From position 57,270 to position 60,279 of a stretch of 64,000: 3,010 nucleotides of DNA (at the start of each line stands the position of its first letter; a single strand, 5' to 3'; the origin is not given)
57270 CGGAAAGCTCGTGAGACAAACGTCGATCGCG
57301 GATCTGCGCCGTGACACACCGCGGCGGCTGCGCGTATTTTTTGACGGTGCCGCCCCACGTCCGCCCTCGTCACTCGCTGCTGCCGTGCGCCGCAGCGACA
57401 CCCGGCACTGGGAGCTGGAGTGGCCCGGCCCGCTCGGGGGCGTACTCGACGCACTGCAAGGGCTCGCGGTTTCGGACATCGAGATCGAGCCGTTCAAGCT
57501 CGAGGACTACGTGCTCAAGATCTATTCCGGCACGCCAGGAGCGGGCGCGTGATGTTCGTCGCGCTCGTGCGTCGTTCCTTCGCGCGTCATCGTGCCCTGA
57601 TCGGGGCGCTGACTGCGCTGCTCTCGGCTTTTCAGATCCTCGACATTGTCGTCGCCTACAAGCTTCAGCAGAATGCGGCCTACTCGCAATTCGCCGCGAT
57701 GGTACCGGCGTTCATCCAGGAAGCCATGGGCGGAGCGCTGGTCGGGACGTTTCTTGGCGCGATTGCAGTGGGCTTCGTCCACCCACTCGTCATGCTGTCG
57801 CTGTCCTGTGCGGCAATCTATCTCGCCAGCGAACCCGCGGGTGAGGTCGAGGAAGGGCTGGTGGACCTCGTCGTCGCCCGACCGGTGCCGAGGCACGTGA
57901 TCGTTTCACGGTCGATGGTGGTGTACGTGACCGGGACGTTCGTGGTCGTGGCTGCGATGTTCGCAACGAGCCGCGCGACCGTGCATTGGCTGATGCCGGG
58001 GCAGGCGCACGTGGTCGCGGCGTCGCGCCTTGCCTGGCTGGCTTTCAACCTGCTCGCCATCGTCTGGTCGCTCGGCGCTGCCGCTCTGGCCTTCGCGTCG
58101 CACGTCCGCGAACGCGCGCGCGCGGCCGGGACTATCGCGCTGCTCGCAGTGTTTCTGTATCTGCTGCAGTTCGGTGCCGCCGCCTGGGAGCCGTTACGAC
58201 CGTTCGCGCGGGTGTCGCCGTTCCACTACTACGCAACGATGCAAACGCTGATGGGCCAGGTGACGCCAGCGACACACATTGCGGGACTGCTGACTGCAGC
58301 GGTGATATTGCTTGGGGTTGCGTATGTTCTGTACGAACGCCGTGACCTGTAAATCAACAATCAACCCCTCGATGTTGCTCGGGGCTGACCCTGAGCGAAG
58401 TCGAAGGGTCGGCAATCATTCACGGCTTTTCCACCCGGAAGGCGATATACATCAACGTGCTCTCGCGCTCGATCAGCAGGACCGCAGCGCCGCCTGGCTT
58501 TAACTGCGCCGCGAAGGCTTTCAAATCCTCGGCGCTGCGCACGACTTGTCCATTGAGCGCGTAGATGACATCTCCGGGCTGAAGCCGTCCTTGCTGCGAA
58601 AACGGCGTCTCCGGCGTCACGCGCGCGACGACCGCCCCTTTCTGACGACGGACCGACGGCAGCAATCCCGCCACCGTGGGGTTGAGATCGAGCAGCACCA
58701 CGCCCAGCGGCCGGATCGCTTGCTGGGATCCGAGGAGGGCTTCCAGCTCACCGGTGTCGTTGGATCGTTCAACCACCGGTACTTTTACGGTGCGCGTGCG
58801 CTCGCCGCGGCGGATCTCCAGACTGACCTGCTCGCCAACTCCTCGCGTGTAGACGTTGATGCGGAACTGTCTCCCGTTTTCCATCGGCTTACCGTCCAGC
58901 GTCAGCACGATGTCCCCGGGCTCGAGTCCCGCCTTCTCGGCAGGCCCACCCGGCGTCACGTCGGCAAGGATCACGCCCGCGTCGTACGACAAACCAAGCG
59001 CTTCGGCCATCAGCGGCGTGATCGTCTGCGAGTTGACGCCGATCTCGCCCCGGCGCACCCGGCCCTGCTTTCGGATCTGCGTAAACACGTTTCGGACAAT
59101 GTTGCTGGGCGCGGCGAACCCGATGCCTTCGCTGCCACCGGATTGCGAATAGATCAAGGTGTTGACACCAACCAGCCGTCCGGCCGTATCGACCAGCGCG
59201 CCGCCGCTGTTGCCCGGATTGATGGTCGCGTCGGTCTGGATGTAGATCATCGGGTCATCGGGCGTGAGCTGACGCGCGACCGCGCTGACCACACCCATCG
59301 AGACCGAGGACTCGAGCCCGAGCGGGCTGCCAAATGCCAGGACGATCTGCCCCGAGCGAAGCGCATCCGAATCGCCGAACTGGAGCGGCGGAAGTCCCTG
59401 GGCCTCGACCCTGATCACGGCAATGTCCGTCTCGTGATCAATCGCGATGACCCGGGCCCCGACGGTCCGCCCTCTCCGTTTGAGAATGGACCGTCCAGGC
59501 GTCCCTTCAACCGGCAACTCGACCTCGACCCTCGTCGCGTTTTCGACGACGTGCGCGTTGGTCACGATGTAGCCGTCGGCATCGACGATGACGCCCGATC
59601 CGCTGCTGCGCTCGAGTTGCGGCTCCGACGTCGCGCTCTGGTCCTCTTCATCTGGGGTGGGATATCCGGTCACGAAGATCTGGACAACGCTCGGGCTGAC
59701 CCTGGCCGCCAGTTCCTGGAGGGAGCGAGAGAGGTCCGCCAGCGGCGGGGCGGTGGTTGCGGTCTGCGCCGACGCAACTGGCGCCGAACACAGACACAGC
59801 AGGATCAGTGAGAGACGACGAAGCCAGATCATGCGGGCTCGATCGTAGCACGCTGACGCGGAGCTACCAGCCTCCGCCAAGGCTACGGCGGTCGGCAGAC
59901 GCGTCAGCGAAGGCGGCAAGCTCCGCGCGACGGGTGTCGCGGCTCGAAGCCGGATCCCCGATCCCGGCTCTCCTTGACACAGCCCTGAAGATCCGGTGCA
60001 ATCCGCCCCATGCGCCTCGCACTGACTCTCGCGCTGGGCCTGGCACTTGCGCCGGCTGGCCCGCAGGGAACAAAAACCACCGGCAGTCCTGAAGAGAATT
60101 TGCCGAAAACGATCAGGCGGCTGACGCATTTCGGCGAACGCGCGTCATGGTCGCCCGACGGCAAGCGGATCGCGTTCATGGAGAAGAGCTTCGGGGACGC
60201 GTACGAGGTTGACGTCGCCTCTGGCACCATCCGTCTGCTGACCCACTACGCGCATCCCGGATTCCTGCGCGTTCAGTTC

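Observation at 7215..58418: Intergenic regions built from 7-8 nt tandem units: period conserved, unit sequence locus-specific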

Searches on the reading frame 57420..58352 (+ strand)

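Call 36: search_protein_families(library=pfam, proteins=[window:57420-58352:+], max_evalue=0.01)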
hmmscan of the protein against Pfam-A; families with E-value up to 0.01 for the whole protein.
window:57420-58352:+ (310 aa): 1 family
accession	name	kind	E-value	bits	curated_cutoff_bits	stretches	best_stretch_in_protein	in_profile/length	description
PF12679.13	ABC2_membrane_2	-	0.0097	15.6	27.2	0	64-310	20-283/283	ABC-2 family transporter protein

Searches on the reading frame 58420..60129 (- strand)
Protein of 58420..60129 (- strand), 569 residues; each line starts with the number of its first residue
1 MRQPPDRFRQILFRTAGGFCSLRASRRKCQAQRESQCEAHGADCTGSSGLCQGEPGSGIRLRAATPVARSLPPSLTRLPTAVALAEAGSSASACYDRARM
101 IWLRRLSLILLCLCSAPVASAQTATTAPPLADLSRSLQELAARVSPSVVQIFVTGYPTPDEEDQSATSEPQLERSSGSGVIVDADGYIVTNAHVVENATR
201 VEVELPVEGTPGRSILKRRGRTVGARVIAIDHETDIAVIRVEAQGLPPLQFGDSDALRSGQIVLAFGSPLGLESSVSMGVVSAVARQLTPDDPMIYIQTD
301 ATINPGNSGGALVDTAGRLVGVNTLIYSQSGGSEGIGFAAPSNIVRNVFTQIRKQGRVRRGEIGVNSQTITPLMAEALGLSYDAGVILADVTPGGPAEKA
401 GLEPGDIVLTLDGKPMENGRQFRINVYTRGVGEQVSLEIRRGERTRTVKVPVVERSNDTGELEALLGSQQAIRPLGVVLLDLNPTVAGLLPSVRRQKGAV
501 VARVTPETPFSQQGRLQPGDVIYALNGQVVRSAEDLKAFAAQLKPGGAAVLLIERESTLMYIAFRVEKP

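Call 11: search_protein_families(library=pfam, proteins=[window:58420-60129:-])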
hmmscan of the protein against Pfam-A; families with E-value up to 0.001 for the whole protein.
window:58420-60129:- (569 aa): 6 families
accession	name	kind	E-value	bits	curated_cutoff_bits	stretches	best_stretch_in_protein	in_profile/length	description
PF13365.12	Trypsin_2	-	3.4e-35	122.3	27.6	1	177-322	1-144/144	Trypsin-like peptidase domain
PF13180.12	PDZ_2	-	2.6e-26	92.1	27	2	363-452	3-80/80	PDZ domain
PF00595.29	PDZ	-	2.5e-20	73.1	23.2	2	354-440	4-81/81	PDZ domain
PF17820.7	PDZ_6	-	7.8e-19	67.6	27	2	389-441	3-54/54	PDZ domain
PF00089.32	Trypsin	-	1.1e-16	61.8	20.6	1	172-347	18-218/220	Trypsin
PF14685.13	PDZ_Tricorn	-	0.0002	21.7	25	0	395-450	31-88/88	Tricorn protease PDZ domain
